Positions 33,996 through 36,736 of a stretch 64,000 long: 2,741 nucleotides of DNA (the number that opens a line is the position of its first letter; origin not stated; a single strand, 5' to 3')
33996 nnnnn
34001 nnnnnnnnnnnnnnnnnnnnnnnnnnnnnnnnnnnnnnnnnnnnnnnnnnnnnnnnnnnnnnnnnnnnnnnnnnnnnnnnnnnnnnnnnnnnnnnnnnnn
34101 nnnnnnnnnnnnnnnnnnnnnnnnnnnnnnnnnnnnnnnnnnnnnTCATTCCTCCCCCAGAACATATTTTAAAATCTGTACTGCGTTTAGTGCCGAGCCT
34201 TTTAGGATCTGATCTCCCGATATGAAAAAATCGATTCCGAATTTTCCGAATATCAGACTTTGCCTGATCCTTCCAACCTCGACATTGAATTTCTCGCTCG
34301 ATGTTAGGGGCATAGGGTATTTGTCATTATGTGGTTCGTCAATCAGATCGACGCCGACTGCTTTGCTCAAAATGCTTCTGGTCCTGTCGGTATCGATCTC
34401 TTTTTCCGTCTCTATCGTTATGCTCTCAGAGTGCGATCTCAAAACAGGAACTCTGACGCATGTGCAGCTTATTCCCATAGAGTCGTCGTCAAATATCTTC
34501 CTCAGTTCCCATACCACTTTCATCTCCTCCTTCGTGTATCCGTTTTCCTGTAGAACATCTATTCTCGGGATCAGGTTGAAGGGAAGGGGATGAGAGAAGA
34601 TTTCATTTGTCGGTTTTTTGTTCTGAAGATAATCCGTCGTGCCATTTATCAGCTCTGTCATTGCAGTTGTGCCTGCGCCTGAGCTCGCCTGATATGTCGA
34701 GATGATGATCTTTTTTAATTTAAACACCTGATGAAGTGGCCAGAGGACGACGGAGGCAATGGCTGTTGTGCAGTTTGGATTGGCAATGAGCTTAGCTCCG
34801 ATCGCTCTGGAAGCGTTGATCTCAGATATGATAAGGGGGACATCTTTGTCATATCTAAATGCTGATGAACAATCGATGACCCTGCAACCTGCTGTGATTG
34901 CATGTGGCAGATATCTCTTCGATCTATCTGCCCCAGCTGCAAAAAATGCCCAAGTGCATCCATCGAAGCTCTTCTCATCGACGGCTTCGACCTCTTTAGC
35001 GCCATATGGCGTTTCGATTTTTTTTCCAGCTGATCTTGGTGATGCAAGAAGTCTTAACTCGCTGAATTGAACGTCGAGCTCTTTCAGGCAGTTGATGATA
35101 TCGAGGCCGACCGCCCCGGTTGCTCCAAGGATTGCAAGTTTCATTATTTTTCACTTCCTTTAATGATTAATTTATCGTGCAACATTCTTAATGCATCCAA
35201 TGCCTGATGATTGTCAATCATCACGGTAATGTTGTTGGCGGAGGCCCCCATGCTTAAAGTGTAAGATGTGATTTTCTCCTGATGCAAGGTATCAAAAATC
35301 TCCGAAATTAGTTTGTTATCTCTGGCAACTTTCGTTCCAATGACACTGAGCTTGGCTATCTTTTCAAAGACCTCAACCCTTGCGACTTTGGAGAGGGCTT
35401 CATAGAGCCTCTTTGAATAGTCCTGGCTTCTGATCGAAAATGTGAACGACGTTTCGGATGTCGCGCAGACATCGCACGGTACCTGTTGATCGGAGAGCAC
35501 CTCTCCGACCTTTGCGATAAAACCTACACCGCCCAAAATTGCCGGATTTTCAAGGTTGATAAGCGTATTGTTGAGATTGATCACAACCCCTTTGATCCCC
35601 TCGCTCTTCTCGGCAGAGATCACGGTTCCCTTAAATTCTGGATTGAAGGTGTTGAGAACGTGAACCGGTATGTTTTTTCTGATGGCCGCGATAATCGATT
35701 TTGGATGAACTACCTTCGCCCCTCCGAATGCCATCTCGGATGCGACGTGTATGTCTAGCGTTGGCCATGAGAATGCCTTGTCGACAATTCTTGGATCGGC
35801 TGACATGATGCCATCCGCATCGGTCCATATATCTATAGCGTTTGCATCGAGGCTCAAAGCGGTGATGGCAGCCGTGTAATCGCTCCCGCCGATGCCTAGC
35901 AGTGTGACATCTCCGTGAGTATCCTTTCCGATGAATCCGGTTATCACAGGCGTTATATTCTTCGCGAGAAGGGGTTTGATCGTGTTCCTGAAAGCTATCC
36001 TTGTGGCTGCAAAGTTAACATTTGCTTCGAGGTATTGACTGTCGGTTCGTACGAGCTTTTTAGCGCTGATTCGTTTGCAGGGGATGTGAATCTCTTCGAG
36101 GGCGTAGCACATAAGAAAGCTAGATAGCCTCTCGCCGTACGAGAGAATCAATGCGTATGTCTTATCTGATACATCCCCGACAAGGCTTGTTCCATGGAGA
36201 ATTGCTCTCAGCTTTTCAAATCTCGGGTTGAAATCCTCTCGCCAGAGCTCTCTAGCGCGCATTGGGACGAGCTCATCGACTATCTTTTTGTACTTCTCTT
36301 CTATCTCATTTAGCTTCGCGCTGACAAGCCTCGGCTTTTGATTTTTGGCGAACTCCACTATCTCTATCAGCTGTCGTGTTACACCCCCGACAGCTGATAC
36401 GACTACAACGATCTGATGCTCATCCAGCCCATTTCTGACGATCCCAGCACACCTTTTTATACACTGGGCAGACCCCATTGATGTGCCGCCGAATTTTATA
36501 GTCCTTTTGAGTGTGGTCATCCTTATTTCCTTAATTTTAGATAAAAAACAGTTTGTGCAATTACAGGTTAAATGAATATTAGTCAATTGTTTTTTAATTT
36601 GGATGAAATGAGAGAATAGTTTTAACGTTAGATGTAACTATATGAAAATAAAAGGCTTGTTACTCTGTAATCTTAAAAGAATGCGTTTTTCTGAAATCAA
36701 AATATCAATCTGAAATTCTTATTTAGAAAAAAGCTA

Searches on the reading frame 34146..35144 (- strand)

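Call 95: search_protein_families(library=pfam, proteins=[window:34146-35144:-], max_evalue=0.0001)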
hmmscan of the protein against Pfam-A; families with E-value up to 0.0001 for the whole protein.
window:34146-35144:- (332 aa): 2 families
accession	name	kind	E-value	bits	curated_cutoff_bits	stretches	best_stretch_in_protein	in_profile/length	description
PF02774.23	Semialdhyde_dhC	-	1.8e-45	155.8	26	1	134-315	1-184/184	Semialdehyde dehydrogenase, dimerisation domain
PF01118.30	Semialdhyde_dh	-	1.7e-28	99.9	26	1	2-113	1-117/121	Semialdehyde dehydrogenase, NAD binding domain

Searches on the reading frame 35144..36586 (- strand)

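Call 11: search_protein_families(library=ncbifam, proteins=[window:35144-36586:-], max_evalue=0.00001)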
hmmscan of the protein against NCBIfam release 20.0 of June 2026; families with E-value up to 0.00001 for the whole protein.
window:35144-36586:- (480 aa): 24 families
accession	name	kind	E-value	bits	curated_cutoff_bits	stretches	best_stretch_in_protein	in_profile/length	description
NF006570.0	PRK09084.1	equivalog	9.5e-103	344.7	455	1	30-474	7-449/452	lysine-sensitive aspartokinase 3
TIGR00657.1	asp_kinases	subfamily_domain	2.8e-95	320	208.7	1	30-474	6-441/442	aspartate kinase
NF004938.0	PRK06291.1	equivalog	5.3e-95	318.8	528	1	29-476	4-464/468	aspartate kinase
NF006959.0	PRK09436.1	equivalog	6.3e-95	318.9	726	1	28-473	2-459/819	bifunctional aspartate kinase/homoserine dehydrogenase I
TIGR00656.1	asp_kin_monofn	equivalog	3e-87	293.3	402.25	1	30-474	6-405/407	aspartate kinase, monofunctional class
NF006515.0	PRK08961.1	equivalog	3.8e-68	230.3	802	1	28-477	10-463/861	bifunctional aspartate kinase/diaminopimelate decarboxylase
NF004579.0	PRK05925.1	equivalog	2.1e-58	198.4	665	1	29-474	5-433/440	aspartate kinase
NF005154.0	PRK06635.1-2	equivalog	2.6e-56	191.7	376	2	140-474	63-403/407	aspartate kinase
NF007003.0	PRK09466.1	subfamily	3.2e-56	191.2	582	1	24-474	9-453/810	bifunctional aspartate kinase/homoserine dehydrogenase II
NF005155.0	PRK06635.1-4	equivalog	5.7e-55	187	346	2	141-472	63-400/407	aspartate kinase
NF006068.0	PRK08210.1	equivalog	5.9e-53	180.5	474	1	139-473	66-400/405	aspartate kinase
NF006540.0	PRK09034.1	equivalog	1.5e-52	178.7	434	1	29-474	3-449/454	aspartate kinase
NF005159.0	PRK06635.2-3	equivalog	2.3e-51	175.1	379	2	134-470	57-402/406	aspartate kinase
NF006459.0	PRK08841.1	equivalog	1.1e-46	159.7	535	2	145-476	69-381/395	aspartate kinase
NF005158.0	PRK06635.2-2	equivalog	2.5e-43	148.5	717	2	143-471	68-396/401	aspartate kinase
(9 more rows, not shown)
